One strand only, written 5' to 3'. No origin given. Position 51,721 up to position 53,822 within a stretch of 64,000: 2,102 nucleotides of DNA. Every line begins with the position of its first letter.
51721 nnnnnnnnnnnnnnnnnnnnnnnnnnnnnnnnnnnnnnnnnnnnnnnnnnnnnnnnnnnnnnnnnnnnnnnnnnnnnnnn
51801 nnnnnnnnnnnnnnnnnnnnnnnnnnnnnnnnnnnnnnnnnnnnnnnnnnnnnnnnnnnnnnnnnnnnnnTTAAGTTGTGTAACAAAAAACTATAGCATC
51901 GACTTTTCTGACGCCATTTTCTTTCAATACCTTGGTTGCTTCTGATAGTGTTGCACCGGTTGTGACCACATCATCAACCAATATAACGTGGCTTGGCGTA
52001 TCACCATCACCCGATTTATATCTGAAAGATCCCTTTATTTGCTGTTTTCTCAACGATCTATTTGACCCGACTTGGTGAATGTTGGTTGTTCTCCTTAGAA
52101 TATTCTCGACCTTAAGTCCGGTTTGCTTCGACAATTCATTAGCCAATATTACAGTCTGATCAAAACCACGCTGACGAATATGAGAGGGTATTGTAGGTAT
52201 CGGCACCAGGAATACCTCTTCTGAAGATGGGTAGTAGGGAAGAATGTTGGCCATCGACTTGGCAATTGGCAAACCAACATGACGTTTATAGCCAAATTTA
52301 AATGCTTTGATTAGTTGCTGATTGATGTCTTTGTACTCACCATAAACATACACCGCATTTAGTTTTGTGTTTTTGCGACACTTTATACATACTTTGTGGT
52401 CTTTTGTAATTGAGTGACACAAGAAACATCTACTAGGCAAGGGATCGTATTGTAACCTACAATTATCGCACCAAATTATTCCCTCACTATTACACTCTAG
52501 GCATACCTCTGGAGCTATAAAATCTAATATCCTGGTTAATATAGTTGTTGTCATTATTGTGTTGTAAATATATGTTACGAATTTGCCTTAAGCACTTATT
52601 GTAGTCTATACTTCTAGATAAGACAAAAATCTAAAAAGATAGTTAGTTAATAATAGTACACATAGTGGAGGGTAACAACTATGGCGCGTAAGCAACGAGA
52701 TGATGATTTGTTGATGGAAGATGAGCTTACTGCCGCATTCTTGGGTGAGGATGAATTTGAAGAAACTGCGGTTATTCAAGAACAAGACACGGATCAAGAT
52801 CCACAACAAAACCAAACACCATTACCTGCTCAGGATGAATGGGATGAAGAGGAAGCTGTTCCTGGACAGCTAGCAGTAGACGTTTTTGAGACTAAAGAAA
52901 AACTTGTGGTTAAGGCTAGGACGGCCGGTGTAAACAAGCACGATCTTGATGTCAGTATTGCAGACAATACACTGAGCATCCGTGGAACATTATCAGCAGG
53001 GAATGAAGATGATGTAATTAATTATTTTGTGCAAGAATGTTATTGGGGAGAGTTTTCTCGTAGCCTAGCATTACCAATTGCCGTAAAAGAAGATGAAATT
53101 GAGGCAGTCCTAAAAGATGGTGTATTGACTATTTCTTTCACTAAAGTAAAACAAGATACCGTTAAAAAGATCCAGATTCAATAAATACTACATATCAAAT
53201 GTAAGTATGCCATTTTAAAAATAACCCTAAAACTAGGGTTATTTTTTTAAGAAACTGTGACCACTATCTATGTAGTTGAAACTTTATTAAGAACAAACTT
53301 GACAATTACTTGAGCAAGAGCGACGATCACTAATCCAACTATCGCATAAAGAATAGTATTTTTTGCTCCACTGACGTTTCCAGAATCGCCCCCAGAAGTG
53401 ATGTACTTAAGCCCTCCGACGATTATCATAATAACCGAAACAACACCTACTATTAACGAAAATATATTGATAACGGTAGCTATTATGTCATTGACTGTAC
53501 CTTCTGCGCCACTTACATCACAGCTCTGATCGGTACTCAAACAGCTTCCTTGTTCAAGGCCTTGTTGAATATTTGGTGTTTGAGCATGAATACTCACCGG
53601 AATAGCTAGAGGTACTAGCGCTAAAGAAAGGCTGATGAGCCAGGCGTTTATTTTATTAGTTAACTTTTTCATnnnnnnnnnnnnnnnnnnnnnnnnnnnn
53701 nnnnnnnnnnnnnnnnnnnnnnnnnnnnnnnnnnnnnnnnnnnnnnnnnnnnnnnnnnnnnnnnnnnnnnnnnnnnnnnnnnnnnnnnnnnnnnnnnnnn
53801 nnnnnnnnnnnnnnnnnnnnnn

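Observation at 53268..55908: Six tandem, translationally coupled VirB2-like pilin paralogs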

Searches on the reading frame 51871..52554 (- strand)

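Call 8: search_protein_families(library=pfam, proteins=[window:51871-52554:-], max_evalue=0.001)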
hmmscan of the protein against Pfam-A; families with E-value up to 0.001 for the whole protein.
window:51871-52554:- (227 aa): 3 families
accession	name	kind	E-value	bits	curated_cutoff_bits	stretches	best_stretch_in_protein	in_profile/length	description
PF00156.33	Pribosyltran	-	6.5e-08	32.5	26.3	1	188-225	88-125/158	Phosphoribosyl transferase domain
PF14681.12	UPRTase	-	3.3e-05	23.9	27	1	152-222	87-155/206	Uracil phosphoribosyltransferase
PF18912.6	DZR_2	-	3.5e-05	24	27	0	39-63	6-31/56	Double zinc ribbon domain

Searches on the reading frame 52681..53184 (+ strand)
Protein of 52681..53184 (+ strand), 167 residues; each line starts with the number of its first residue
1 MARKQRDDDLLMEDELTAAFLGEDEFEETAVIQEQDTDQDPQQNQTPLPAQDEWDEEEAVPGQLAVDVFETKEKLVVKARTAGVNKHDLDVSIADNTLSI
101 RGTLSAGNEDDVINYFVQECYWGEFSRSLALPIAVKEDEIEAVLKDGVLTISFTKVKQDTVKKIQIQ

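Call 8: search_protein_families(library=pfam, proteins=[window:52681-53184:+], max_evalue=0.001)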
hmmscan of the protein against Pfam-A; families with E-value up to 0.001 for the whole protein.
window:52681-53184:+ (167 aa): 2 families
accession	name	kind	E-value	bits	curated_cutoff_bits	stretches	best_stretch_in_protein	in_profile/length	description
PF00011.27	HSP20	-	2.1e-18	66.8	20.8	1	68-167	2-102/102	Hsp20/alpha crystallin family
PF17886.7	ArsA_HSP20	-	4.1e-06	26.7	22.5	1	74-153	3-63/63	HSP20-like domain found in ArsA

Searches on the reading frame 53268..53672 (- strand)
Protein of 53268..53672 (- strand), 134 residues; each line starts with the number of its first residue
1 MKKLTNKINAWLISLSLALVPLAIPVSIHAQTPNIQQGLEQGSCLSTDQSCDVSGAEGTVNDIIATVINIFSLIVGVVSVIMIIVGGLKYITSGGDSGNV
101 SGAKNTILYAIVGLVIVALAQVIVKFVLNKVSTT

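Call 3: search_protein_families(library=pfam, proteins=[window:53268-53672:-], max_evalue=0.1)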
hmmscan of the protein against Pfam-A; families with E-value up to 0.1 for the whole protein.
window:53268-53672:- (134 aa): 4 families
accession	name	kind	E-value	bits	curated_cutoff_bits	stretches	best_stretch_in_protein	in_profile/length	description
PF18895.5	T4SS_pilin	-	6.3e-13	49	26.6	1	58-127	3-71/71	Type IV secretion system pilin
PF04956.18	TrbC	-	2.9e-05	24.6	27.9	1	3-126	3-97/98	TrbC/VIRB2 pilin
PF02322.20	Cyt_bd_oxida_II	-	0.0048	16.7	35.6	1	55-122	146-206/302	Cytochrome bd terminal oxidase subunit II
PF17434.7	DUF5413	-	0.015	16.2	31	1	59-125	65-128/133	Family of unknown function (DUF5413)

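Call 43: search_solved_structures(query=A3, max_evalue=10, show_alignments=2)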
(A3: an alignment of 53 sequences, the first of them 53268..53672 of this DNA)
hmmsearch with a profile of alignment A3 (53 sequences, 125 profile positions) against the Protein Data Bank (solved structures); distinct sequences matched with E-value up to 10: 1.
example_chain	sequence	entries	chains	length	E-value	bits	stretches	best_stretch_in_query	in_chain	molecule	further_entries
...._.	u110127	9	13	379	0.097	16.1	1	61-119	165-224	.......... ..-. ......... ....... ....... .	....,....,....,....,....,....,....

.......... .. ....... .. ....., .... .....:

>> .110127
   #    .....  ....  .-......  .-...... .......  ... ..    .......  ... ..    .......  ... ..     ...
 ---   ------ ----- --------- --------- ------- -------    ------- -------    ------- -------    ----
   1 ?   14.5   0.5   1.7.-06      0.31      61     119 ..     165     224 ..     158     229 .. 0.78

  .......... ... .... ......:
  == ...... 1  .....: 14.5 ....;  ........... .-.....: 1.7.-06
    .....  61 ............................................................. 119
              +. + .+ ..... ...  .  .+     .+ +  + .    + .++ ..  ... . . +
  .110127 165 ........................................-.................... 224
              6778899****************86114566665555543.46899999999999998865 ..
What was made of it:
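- On TrbC/VirB2 pilin (PF04956): The PDB sequence-profile search gave one weak match (E about 0.1) to an unrelated protein, cytochrome bd subunit II (call 43).
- Tried and rejected: This gave one weak match (E about 0.1) to an unrelated protein, cytochrome bd subunit II (call 43).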

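Call 44: search_protein_families(library=ncbifam, proteins=[window:53268-53672:-], max_evalue=0.01)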
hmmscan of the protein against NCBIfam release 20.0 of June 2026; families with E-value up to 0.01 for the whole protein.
window:53268-53672:- (134 aa): 3 families
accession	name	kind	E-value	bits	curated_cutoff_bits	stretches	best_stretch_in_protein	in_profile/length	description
NF045849.1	ICE_MMCAP2_0565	equivalog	1.8e-07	30.8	40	1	59-129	8-78/80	Mbov_0395 family pilin-like conjugal transfer protein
NF011579.0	PRK15003.1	equivalog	0.00029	20.2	718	1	66-128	163-226/379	cytochrome d ubiquinol oxidase subunit II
TIGR00203.1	cydB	equivalog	0.0015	17.8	117.3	1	66-124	163-222/378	cytochrome d ubiquinol oxidase subunit II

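Call 45: predict_structure(alignment_id=A3)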
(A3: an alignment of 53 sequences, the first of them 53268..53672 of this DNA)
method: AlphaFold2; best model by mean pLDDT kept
length: 134 residues; sequences in the alignment: 53
mean_pLDDT: 73.5   pTM: 0.48
mean pLDDT of the five models: 73.5, 72.4, 70.9, 68.5, 68.3
residues with pLDDT >= 90: 3; 70-90: 90; 50-70: 32; < 50: 9
segments of 3 or more residues with pLDDT < 50: 40-43
pLDDT, mean of each block of 10 residues (from residue 1): 71 79 61 49 51 65 81 84 82 78 84 89 84 70
secondary structure, 60 per line:
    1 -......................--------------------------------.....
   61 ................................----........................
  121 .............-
elements in order: H2-23 H56-92 H97-133
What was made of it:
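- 53268..53672 (-): p6: pilin paralog of 134 aa and the most conserved position, proposed as the major subunit. It has a signal peptide, one Cys pair (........) and the core. AF2 model: signal helix 2-23, disordered 24-55, hairpin H56-92 and H97-133 (call 45).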

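Call 48: fold_search(model_id=the predicted structure, library=pdb)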
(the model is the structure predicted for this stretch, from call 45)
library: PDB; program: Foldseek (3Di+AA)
matches with E <= 10: 74; with E <= 0.001: 0
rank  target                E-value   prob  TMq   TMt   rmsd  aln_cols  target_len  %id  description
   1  6s1k_E                8.8e-01  0.90  0.51  0.64   2.4        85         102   14  E. coli Core Signaling Unit, carrying QQQQ receptor mutation (released 2020-01-22)
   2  9rxe_MODEL_1_A        2.0e+00  0.23  0.33  0.40   7.4        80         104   18  Solution structure of the HR1c domain of human PKN1 (released 2025-12-31)
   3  5oql_H                2.4e+00  0.06  0.24  0.17  23.5       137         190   12  Cryo-EM structure of the 90S pre-ribosome from Chaetomium thermophilum (released 2017-10-11)
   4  5jjn_B                2.8e+00  0.23  0.28  0.51   3.0        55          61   25  Structure of the SRII/HtrII(G83F) Complex in P212121 space group ("V" shape) (released 2017-02-15)
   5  3zx6_A                2.9e+00  0.63  0.48  0.23   2.4        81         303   12  Structure of Hamp(AF1503)-Tsr fusion - Hamp (A291V) mutant (released 2012-02-29)
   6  7bgn_E                2.9e+00  0.12  0.28  0.20  14.9        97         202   12  Crystal structure of MtHISN2-AMP complex, a bifunctional enzyme from the histidine biosynthetic pathway (released 2021-05-19)
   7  4gyc_B                3.1e+00  0.30  0.28  0.51   2.6        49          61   24  Structure of the SRII(D75N mutant)/HtrII Complex in I212121 space group ("U" shape) (released 2013-05-08)
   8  7p3r_A                3.1e+00  0.12  0.26  0.14   5.8        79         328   11  Helical structure of the toxin MakA from Vibrio cholera (released 2022-02-23)
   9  7bgn_B                3.3e+00  0.12  0.28  0.20  14.4        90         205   17  Crystal structure of MtHISN2-AMP complex, a bifunctional enzyme from the histidine biosynthetic pathway (released 2021-05-19)
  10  7zcm_B                3.8e+00  0.28  0.28  0.49   2.6        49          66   24  Dark state structure of Sensory Rhodopsin II in complex with HtrII solved by room temperature serial synchrotron cryst (released 2023-11-29)
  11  2y3h_A                3.8e+00  0.23  0.36  0.43  10.1        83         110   13  E63Q mutant of Cupriavidus metallidurans CH34 CnrXs (released 2011-03-30)
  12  5jje_B                3.8e+00  0.20  0.29  0.51   3.0        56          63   25  Structure of the SRII/HtrII Complex in I212121 space group ("U" shape) (released 2017-02-15)
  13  6o35_A                4.3e+00  0.28  0.43  0.53   3.1        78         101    8  Crystal structure of a de novo designed octameric helical-bundle protein (released 2020-03-18)
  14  7bgn_C                4.3e+00  0.13  0.29  0.20  11.9        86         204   16  Crystal structure of MtHISN2-AMP complex, a bifunctional enzyme from the histidine biosynthetic pathway (released 2021-05-19)
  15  7bgn_A                4.3e+00  0.10  0.29  0.20  14.4        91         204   16  Crystal structure of MtHISN2-AMP complex, a bifunctional enzyme from the histidine biosynthetic pathway (released 2021-05-19)
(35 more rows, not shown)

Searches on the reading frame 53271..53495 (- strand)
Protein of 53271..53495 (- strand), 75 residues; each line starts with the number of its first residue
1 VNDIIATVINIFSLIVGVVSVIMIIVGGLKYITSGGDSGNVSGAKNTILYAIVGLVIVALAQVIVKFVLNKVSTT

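Call 13: find_homologous_proteins(query=A2, max_evalue=0.001)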
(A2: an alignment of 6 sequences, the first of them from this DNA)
Query A2 (6 sequences) (75 aa, profile of the alignment): 3754 proteins with E <= 0.001 among 5856 candidates; the best 120 are listed.
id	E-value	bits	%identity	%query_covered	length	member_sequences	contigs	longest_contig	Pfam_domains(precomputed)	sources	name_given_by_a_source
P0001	1.3e-28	116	76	96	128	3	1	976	PF18895.6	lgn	-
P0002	5.4e-28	114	77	100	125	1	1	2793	PF18895.6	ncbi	-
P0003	8.0e-28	114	81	96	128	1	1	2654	PF18895.6,PF04956.19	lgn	-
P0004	8.2e-28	114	81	96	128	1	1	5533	PF18895.6,PF04956.19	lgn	-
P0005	9.8e-28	114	61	95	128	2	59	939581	PF18895.6,PF04956.19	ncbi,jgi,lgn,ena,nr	ncbi:MAG: hypothetical protein H6793_01750 [Candidatus Nomurabacteria bacterium]|nr:MAG: hypothetica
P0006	2.1e-27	113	79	96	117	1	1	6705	PF18895.6,PF04956.19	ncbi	-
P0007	2.2e-27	112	86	97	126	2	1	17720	PF18895.6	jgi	-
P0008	7.6e-27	111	73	95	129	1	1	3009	PF18895.6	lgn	-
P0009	7.7e-27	111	84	97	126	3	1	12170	PF18895.6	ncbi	-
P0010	8.3e-27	111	74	96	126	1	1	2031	PF18895.6,PF04956.19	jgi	jgi:predicted permease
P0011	9.6e-27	110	78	96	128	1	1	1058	PF18895.6,PF04956.19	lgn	-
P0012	1.2e-26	110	77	99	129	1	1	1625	PF18895.6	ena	-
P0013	1.2e-26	110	75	96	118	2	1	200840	PF18895.6,PF04956.19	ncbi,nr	ncbi:MAG TPA: pilin [Patescibacteria group bacterium]|nr:pilin [Patescibacteria group bacterium]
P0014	1.3e-26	110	85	96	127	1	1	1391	PF18895.6,PF04956.19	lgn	-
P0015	1.4e-26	110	80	99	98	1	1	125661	PF18895.6,PF04956.19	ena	-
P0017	1.6e-26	110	77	99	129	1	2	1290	PF18895.6,PF04956.19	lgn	-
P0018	1.6e-26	110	74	92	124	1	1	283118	PF18895.6,PF04956.19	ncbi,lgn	-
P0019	1.6e-26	110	77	99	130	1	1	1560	PF18895.6,PF04956.19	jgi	jgi:hypothetical protein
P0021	1.8e-26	110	83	96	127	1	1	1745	PF18895.6,PF04956.19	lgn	-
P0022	1.8e-26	110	83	100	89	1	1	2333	PF18895.6,PF04956.19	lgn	-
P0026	2.1e-26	109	78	97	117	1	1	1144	PF18895.6,PF04956.19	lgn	-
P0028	2.2e-26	109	78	96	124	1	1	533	PF18895.6,PF04956.19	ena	-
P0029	2.2e-26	109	78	96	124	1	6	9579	PF18895.6,PF04956.19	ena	-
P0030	2.6e-26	109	85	95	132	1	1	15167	PF18895.6,PF04956.19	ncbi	-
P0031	3.0e-26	109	69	96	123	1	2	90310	PF18895.6,PF04956.19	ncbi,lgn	-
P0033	3.6e-26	109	74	96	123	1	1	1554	PF18895.6,PF04956.19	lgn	-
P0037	3.9e-26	108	79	97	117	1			PF18895.6,PF04956.19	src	-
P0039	4.0e-26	108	74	96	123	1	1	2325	PF18895.6,PF04956.19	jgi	jgi:hypothetical protein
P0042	4.2e-26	108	78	96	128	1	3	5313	PF18895.6,PF04956.19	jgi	jgi:cytochrome bd-type quinol oxidase subunit 2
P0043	4.3e-26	108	73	95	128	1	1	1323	PF18895.6,PF04956.19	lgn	-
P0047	5.0e-26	108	81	99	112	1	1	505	PF18895.6,PF04956.19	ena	-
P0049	5.2e-26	108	78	96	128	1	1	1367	PF18895.6,PF04956.19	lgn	-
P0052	5.3e-26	108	69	100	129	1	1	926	PF18895.6,PF04956.19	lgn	-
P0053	5.4e-26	108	74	96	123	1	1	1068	PF18895.6,PF04956.19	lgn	-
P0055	5.6e-26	108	81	96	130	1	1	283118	PF18895.6,PF04956.19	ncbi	-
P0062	7.2e-26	108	77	97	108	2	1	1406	PF18895.6,PF04956.19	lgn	-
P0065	8.2e-26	107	71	97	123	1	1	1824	PF18895.6,PF04956.19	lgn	-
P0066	9.1e-26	107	75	95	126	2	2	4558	PF18895.6,PF04956.19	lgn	-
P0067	9.1e-26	107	74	97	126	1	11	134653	PF18895.6,PF04956.19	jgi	jgi:hypothetical protein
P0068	9.2e-26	107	78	97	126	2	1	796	PF18895.6,PF04956.19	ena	-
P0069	9.5e-26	107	75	100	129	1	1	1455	PF18895.6,PF04956.19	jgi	jgi:cytochrome bd-type quinol oxidase subunit 2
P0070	9.6e-26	107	76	96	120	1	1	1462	PF18895.6,PF04956.19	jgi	jgi:cytochrome bd-type quinol oxidase subunit 2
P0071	9.6e-26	107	67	100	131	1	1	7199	PF18895.6,PF04956.19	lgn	-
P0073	1.0e-25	107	75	96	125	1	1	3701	PF18895.6,PF04956.19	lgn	-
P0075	1.1e-25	107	78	96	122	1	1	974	PF18895.6,PF04956.19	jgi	jgi:hypothetical protein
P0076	1.2e-25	107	80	95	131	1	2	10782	PF18895.6,PF04956.19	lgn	-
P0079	1.3e-25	107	72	96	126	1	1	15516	PF18895.6,PF04956.19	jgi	jgi:cytochrome bd-type quinol oxidase subunit 2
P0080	1.3e-25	107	78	99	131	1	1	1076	PF18895.6,PF04956.19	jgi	jgi:hypothetical protein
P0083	1.4e-25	107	77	97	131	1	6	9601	PF18895.6,PF04956.19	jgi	jgi:hypothetical protein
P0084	1.5e-25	107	73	97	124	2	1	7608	PF18895.6,PF04956.19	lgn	-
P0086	1.5e-25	107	77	87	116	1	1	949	PF18895.6,PF04956.19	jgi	jgi:hypothetical protein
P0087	1.5e-25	107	75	97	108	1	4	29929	PF18895.6,PF04956.19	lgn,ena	-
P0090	1.6e-25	106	68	97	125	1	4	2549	PF18895.6,PF04956.19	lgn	-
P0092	1.8e-25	106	78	97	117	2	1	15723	PF18895.6,PF04956.19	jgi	-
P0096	2.0e-25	106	73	97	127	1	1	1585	PF18895.6,PF04956.19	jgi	jgi:cytochrome bd-type quinol oxidase subunit 2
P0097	2.0e-25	106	76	96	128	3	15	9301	PF18895.6,PF04956.19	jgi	jgi:hypothetical protein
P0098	2.0e-25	106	79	100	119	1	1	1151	PF18895.6,PF04956.19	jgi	jgi:cytochrome bd-type quinol oxidase subunit 2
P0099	2.1e-25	106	76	96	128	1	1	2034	PF18895.6,PF04956.19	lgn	-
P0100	2.1e-25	106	75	96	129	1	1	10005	PF18895.6,PF04956.19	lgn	-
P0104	2.2e-25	106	71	97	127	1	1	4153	PF18895.6,PF04956.19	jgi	jgi:hypothetical protein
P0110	2.5e-25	106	67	97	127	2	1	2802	PF18895.6,PF04956.19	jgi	jgi:hypothetical protein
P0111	2.6e-25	106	68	96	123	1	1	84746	PF18895.6,PF04956.19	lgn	-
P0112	2.6e-25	106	77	97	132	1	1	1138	PF18895.6,PF04956.19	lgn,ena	-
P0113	2.6e-25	106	78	97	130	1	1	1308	PF18895.6,PF04956.19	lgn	-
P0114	2.7e-25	106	73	100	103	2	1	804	PF18895.6,PF04956.19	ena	-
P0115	2.7e-25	106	75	96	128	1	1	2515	PF18895.6,PF04956.19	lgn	-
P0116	2.8e-25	106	81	97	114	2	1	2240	PF18895.6,PF04956.19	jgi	jgi:hypothetical protein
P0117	2.8e-25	106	83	100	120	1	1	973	PF18895.6,PF04956.19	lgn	-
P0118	2.9e-25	106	76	99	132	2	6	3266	PF18895.6,PF04956.19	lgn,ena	-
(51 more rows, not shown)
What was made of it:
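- On TrbC/VirB2 pilin (PF04956): Many homologs carry a precomputed PF04956 hit (call 13).
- Tried and rejected: The same chance resemblance explains the 'cytochrome bd' names that JGI gives some homologs (call 13).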

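Call 63: search_protein_representatives(alignment_id=A2)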
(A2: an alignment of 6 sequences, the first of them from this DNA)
Query: 6 sequences, 74 profile positions. Proteins with E-value up to 0.001 (for the whole library): 62350; up to 1e-10: 13394; up to 1e-30: 125. The best 150 are listed.
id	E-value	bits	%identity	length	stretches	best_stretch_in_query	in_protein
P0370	2.9e-87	302.7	-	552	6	3-70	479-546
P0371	2.5e-70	248.4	-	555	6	3-70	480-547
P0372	2.4e-66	235.7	-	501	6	7-64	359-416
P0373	1.5e-65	233.1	-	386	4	4-71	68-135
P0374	2.8e-65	232.2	-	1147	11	7-65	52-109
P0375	5.0e-64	228.2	-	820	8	4-72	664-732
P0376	1.6e-61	220.2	-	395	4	5-72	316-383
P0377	4.2e-61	218.8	-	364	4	3-70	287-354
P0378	1.8e-59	213.6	-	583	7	3-71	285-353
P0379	1.7e-57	207.3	-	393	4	4-71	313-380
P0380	8.0e-57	205.2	-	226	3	2-72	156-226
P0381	4.8e-56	202.7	-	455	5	3-71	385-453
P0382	3.3e-55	200.0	-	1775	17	4-69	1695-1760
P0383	4.8e-55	199.4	-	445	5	10-66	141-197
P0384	7.9e-53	192.3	-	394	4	6-72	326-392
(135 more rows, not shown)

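Call 65: find_encoding_contigs(protein=P0370, flank=10000, max_places=3)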
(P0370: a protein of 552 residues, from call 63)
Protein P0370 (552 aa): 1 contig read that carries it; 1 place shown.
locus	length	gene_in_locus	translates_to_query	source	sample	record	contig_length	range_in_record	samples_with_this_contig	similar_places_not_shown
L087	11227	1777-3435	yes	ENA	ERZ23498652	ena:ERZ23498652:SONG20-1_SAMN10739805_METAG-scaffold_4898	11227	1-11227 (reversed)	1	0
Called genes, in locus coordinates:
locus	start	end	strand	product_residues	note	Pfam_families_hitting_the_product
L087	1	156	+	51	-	?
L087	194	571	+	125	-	PF18895:T4SS_pilin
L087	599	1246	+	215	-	PF18895:T4SS_pilin (weak)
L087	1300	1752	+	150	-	PF18895:T4SS_pilin (weak)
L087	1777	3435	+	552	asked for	PF02322:Cyt_bd_oxida_II (faint), PF04956:TrbC (faint), PF18895:T4SS_pilin, PF27259:AF_1499 (faint), PF18895:T4SS_pilin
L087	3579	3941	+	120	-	PF18895:T4SS_pilin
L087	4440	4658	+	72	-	-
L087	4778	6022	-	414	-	-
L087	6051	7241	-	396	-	-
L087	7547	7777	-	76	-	-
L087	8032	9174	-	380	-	PF13439:Glyco_transf_4, PF13579:Glyco_trans_4_4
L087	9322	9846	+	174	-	-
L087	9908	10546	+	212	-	-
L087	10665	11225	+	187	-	?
